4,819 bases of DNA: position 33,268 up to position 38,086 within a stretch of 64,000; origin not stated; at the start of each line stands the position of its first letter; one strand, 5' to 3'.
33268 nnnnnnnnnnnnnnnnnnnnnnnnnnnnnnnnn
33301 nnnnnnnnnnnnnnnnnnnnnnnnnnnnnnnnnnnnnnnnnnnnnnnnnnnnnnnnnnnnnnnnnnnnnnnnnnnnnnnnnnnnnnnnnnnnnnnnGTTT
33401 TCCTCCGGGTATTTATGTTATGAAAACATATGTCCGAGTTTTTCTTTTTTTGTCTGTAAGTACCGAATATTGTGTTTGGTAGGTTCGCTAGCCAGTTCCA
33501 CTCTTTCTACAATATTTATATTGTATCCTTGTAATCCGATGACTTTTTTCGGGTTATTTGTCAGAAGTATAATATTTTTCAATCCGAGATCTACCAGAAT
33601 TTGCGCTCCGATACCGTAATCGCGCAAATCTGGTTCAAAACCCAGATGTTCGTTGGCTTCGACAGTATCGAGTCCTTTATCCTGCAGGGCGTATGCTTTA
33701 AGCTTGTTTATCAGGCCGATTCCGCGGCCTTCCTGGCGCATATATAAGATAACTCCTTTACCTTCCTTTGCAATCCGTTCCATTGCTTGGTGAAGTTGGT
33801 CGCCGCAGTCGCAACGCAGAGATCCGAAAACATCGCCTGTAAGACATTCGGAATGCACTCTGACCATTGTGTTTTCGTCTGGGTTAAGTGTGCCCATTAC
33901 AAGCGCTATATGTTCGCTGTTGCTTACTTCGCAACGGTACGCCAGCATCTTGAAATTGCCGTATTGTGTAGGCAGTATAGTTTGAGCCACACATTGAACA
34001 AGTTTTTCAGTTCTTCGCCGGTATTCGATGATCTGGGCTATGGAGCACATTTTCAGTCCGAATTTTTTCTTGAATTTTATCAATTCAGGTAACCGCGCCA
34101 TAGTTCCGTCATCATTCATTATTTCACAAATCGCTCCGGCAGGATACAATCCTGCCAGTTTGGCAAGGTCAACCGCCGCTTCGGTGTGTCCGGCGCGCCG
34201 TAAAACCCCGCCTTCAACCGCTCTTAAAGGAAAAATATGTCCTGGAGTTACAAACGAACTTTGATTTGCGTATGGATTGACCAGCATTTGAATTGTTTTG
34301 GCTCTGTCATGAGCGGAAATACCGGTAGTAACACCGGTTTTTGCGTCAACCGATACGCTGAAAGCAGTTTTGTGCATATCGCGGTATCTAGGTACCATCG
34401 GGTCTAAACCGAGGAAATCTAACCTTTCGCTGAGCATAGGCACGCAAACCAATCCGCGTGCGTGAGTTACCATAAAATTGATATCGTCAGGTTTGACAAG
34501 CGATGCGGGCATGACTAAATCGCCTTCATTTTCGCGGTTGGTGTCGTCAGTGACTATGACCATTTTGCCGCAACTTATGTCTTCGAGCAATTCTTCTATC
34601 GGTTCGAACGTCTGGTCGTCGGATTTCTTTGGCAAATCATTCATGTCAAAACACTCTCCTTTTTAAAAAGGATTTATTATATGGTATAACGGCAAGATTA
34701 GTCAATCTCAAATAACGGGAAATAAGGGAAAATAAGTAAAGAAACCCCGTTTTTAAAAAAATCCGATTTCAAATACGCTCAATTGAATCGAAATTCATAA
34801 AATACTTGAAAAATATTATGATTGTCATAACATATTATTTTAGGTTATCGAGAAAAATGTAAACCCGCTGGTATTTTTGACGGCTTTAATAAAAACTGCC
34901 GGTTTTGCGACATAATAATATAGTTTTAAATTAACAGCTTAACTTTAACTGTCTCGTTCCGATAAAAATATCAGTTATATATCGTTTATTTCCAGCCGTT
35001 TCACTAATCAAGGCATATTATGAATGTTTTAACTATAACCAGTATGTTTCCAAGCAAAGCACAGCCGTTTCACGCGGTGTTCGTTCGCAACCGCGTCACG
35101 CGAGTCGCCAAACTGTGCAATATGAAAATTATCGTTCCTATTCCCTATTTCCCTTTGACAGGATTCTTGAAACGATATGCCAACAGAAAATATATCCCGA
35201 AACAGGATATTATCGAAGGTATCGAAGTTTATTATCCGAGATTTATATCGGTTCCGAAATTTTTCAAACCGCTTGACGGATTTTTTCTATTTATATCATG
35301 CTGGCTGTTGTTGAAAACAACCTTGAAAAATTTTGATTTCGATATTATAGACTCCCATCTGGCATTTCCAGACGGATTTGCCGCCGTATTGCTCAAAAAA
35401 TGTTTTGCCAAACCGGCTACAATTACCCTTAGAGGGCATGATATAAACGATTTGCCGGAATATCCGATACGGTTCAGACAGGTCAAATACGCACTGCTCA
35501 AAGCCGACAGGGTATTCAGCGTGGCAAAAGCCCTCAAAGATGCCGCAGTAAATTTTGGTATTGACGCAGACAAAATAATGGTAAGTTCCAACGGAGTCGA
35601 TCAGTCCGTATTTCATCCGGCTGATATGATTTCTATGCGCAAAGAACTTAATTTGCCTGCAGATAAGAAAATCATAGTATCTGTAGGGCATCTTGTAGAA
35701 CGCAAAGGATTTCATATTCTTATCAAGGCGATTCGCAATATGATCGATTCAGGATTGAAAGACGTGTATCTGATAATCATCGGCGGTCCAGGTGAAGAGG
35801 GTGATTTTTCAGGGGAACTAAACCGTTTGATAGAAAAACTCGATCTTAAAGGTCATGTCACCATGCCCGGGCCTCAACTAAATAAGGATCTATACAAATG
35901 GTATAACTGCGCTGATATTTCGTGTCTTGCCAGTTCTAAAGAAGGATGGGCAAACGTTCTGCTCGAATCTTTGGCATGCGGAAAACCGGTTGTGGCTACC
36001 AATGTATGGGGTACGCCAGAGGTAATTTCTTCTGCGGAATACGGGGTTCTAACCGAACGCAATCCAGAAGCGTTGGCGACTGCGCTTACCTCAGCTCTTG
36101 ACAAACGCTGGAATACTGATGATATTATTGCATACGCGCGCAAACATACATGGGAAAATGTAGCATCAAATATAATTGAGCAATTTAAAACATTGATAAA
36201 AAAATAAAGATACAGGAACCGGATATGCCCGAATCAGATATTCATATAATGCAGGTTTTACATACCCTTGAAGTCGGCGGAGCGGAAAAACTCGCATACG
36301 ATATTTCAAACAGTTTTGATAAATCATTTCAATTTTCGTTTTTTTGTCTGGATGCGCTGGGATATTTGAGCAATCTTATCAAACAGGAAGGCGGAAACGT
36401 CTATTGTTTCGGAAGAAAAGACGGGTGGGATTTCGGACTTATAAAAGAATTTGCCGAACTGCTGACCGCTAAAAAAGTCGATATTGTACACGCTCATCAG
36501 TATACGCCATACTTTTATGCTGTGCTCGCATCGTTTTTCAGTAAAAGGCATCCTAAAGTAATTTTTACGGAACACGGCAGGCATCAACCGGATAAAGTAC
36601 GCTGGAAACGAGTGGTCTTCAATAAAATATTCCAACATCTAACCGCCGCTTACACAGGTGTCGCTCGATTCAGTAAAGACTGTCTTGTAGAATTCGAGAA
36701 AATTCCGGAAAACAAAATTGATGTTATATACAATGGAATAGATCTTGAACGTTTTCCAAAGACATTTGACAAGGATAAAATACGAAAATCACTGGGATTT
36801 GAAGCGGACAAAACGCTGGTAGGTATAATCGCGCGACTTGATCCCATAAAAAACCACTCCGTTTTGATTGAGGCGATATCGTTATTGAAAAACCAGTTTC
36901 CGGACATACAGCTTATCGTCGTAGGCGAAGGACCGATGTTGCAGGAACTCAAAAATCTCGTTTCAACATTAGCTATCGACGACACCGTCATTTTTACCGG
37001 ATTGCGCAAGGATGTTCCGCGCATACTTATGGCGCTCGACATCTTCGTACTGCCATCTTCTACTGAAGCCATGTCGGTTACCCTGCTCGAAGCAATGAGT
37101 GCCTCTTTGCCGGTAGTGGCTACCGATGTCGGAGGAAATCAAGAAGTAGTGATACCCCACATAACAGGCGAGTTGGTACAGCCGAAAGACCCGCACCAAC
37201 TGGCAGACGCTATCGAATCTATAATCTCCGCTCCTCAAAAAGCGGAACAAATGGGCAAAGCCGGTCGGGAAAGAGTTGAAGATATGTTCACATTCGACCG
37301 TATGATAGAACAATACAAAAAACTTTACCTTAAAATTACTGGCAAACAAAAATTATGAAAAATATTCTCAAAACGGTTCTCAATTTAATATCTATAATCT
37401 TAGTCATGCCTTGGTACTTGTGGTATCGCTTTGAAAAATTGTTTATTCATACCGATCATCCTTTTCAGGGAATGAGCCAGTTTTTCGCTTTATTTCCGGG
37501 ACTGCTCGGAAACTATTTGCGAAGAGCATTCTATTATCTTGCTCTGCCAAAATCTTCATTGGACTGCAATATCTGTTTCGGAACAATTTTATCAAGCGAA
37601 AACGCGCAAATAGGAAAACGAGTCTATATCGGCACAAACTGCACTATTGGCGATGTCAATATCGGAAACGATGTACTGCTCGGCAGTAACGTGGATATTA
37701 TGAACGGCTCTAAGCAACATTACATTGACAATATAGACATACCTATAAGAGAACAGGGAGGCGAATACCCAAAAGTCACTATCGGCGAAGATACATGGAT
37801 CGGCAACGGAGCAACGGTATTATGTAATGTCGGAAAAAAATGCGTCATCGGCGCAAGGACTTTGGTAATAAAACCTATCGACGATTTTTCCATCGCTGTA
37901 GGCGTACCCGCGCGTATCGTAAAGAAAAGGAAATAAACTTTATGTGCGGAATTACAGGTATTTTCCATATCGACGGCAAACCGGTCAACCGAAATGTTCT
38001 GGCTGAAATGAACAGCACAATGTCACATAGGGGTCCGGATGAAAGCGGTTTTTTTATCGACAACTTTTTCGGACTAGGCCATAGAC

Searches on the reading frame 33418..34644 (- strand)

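Call 9: search_protein_families(library=pfam, proteins=[window:33418-34644:-], max_evalue=0.001)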
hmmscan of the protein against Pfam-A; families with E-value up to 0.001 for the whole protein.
window:33418-34644:- (408 aa): 2 families
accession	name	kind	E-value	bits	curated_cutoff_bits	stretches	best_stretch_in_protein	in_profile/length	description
PF00926.24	DHBP_synthase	-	1.3e-84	282.9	26.4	1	17-208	1-191/191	3,4-dihydroxy-2-butanone 4-phosphate synthase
PF00925.25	GTP_cyclohydro2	-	3e-75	251.7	23.3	1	219-382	3-164/165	GTP cyclohydrolase II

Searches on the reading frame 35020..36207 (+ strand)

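Call 9: search_protein_families(library=pfam, proteins=[window:35020-36207:+], max_evalue=0.001)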
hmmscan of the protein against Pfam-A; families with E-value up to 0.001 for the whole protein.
window:35020-36207:+ (395 aa): 5 families
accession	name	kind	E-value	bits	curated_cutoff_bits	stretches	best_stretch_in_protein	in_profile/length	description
PF00534.26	Glycos_transf_1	-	1e-35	123.2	26.4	1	206-376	5-172/172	Glycosyl transferases group 1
PF13692.12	Glyco_trans_1_4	-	7.4e-29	101.3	27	1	217-361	2-141/142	Glycosyl transferases group 1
PF13439.12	Glyco_transf_4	-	1.2e-14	55.1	28.5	1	71-195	39-168/170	Glycosyltransferase Family 4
PF13579.12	Glyco_trans_4_4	-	5.1e-07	30.6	29.7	1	86-192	52-158/158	Glycosyl transferase 4-like domain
PF20706.3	GT4-conflict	-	9.6e-05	22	26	1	161-344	146-324/385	Family 4 Glycosyltransferase in conflict systems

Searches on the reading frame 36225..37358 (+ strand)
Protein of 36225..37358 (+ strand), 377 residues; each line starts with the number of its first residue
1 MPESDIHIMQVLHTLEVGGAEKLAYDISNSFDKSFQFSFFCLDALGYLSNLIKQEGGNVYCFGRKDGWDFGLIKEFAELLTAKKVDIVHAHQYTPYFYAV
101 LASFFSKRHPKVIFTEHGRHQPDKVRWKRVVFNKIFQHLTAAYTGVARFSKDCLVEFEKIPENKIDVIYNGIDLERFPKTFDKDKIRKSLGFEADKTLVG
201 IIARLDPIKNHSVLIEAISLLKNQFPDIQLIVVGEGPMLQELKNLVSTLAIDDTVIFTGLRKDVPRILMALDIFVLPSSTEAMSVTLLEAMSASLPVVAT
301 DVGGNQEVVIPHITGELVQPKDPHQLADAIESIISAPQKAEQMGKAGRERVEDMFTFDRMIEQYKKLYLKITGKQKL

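Call 9: search_protein_families(library=pfam, proteins=[window:36225-37358:+], max_evalue=0.001)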
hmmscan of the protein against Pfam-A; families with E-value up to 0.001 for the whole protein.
window:36225-37358:+ (377 aa): 7 families
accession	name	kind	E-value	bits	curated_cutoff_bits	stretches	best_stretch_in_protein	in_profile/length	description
PF00534.26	Glycos_transf_1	-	4e-45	153.9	26.4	1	182-350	1-172/172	Glycosyl transferases group 1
PF13692.12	Glyco_trans_1_4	-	3.7e-37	128.2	27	1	198-334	3-140/142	Glycosyl transferases group 1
PF13439.12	Glyco_transf_4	-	3.3e-22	79.8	28.5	1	17-176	1-170/170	Glycosyltransferase Family 4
PF13579.12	Glyco_trans_4_4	-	1.2e-07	32.6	29.7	1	54-171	37-158/158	Glycosyl transferase 4-like domain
PF13524.12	Glyco_trans_1_2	-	9.3e-07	29.3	25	1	263-364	39-142/144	Glycosyl transferase-like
PF20706.3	GT4-conflict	-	4.5e-06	26.3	26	1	195-360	196-381/385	Family 4 Glycosyltransferase in conflict systems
PF13477.12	Glyco_trans_4_2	-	9.9e-06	26.2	23.4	1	54-120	42-110/139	Glycosyl transferase 4-like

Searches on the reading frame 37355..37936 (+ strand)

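Call 9: search_protein_families(library=pfam, proteins=[window:37355-37936:+], max_evalue=0.001)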
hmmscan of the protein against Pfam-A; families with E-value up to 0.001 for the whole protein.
window:37355-37936:+ (193 aa): 3 families
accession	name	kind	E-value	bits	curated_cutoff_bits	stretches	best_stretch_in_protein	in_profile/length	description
PF00132.30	Hexapep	-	4.8e-12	45.5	27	1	141-171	2-34/36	Bacterial transferase hexapeptide (six repeats)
PF14602.12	Hexapep_2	-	1.9e-06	27.9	27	0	86-113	4-30/34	Hexapeptide repeat of succinyl-transferase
PF25084.1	LbH_EIF2B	-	1.3e-05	25.6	54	0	82-117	20-55/105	EIF2B subunit epsilon LbH domain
